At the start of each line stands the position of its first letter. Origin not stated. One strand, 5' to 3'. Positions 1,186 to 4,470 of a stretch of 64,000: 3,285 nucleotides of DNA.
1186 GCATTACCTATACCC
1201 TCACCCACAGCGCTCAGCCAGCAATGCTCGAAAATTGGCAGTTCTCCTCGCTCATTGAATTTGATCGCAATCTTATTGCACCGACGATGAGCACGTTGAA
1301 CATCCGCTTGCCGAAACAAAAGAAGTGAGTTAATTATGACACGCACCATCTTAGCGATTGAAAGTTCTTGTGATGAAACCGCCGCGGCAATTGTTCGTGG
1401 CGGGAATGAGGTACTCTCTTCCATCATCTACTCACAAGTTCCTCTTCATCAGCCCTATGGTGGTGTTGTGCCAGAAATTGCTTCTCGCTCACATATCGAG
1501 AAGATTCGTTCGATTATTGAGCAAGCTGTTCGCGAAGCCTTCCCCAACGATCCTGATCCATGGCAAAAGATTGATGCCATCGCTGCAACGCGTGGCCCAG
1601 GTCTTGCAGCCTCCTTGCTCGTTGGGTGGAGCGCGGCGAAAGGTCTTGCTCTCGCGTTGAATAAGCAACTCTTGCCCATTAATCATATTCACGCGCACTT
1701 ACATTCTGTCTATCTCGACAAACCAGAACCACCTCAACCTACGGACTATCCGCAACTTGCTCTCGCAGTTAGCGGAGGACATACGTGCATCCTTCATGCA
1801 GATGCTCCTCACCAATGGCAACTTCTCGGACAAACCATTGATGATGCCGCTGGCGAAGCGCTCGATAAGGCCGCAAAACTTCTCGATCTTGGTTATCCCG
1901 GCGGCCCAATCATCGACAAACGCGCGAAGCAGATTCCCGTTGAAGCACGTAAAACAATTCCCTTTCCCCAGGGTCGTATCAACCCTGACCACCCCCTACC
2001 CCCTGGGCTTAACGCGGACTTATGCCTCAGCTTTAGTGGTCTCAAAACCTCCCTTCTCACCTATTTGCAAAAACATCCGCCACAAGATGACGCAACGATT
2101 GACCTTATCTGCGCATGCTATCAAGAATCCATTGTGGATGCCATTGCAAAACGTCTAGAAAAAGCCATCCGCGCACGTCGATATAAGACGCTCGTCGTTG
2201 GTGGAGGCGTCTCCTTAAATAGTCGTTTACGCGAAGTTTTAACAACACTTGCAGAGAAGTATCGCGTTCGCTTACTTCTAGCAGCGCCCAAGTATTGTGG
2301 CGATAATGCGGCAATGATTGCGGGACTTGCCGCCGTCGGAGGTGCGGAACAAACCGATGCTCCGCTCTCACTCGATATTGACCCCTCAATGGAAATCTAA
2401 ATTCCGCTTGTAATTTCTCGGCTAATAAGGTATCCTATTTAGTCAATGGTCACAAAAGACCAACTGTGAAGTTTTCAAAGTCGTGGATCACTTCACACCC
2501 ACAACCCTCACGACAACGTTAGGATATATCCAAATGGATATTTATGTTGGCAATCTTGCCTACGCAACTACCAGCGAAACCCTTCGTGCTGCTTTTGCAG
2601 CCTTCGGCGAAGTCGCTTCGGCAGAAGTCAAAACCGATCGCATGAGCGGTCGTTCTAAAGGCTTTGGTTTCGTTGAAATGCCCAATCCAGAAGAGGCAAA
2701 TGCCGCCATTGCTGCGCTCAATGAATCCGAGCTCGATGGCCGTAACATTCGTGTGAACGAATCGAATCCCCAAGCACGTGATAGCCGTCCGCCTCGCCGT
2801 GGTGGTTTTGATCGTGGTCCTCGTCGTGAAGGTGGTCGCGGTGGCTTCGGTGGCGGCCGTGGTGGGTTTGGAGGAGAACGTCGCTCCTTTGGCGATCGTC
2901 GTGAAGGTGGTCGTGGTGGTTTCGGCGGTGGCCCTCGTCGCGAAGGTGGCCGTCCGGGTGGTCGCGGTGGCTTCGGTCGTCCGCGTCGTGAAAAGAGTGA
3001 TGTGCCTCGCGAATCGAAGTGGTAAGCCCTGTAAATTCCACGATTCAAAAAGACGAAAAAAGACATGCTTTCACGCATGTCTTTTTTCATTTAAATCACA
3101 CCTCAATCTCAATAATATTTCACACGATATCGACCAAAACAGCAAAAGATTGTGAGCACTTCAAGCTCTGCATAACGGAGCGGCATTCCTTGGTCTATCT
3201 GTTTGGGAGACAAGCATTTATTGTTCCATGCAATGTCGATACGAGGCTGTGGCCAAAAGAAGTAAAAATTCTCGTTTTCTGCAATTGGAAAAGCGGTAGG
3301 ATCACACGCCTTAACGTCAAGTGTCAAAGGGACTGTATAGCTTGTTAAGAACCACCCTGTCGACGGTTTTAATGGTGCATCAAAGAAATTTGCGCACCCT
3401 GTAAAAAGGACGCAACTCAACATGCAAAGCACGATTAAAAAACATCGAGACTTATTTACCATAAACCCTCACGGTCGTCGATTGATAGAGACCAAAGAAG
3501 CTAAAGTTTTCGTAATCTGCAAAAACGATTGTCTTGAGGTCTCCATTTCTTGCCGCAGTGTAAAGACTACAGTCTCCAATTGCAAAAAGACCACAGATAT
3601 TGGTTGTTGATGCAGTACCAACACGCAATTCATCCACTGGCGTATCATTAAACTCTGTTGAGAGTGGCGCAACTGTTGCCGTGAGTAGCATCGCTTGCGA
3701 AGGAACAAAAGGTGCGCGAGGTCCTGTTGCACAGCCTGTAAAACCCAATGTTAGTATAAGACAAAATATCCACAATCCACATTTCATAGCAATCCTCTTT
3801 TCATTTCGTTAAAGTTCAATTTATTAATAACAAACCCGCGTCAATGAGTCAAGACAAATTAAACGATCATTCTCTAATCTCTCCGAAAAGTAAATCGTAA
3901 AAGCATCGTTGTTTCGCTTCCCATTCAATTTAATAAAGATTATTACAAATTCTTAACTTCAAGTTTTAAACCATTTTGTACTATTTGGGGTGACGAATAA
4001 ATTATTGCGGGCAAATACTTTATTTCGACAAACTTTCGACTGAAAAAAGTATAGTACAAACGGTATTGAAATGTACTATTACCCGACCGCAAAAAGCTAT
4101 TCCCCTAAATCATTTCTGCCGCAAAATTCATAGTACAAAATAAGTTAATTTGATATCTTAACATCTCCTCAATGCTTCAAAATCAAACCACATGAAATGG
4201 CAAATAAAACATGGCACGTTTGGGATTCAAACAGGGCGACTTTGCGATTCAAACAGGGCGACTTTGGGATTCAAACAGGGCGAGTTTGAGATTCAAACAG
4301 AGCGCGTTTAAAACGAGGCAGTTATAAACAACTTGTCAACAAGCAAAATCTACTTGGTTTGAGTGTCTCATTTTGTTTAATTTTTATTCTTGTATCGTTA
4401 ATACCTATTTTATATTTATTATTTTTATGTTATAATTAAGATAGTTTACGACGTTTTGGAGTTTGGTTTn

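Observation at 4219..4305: Family of 22-bp tandem direct repeats (core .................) present as 3-4-unit arrays at three intergenic loci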

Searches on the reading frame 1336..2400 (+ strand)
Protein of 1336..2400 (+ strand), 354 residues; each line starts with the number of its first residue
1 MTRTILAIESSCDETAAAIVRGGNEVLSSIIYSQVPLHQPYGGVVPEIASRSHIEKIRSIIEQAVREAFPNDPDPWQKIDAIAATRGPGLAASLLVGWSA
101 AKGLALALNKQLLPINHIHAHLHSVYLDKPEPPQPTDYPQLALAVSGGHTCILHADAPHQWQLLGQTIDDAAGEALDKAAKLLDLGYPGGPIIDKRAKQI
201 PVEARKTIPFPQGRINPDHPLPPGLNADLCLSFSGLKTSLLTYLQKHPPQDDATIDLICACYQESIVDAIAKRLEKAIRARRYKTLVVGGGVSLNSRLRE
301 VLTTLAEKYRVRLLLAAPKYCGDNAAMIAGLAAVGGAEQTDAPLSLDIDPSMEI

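Call 8: search_protein_families(library=pfam, proteins=[window:1336-2400:+])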
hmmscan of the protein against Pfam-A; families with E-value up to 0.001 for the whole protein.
window:1336-2400:+ (354 aa): 2 families
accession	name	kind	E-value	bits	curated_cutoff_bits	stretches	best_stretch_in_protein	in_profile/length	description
PF00814.31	TsaD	-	2e-77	260.9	24.8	1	25-329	1-263/264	tRNA N6-adenosine threonylcarbamoyltransferase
PF22521.2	HypF_C_2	-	0.00016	21.9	27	1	252-324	163-235/241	Carbamoyltransferase, Kae1-like Domain, second subdomain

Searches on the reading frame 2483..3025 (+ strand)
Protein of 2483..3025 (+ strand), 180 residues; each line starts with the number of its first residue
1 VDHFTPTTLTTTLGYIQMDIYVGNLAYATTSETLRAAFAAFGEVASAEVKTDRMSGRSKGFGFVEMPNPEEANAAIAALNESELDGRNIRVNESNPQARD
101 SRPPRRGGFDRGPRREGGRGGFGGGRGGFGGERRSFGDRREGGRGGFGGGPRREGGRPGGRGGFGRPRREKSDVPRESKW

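Call 8: search_protein_families(library=pfam, proteins=[window:2483-3025:+])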
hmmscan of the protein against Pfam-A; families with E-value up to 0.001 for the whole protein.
window:2483-3025:+ (180 aa): 1 family
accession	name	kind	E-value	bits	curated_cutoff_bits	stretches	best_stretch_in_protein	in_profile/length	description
PF00076.28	RRM_1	-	1.1e-21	76.9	20.7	1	20-90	1-70/70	RNA recognition motif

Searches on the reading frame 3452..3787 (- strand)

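Call 8: search_protein_families(library=pfam, proteins=[window:3452-3787:-])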
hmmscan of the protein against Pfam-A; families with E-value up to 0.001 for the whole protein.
window:3452-3787:- (111 aa): 1 family
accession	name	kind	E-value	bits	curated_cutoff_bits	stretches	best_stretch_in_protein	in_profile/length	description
PF13146.11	TRL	-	4.4e-16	59.3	25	1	35-110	4-76/77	TRL-like protein family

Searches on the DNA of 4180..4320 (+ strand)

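Call 92: search_dna_similar(query=window:4180-4320:+, collection=plasmids, mode=distant, max_evalue=0.01, max_rows=10)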
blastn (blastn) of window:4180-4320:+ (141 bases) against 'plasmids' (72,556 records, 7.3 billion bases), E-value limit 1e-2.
No match.
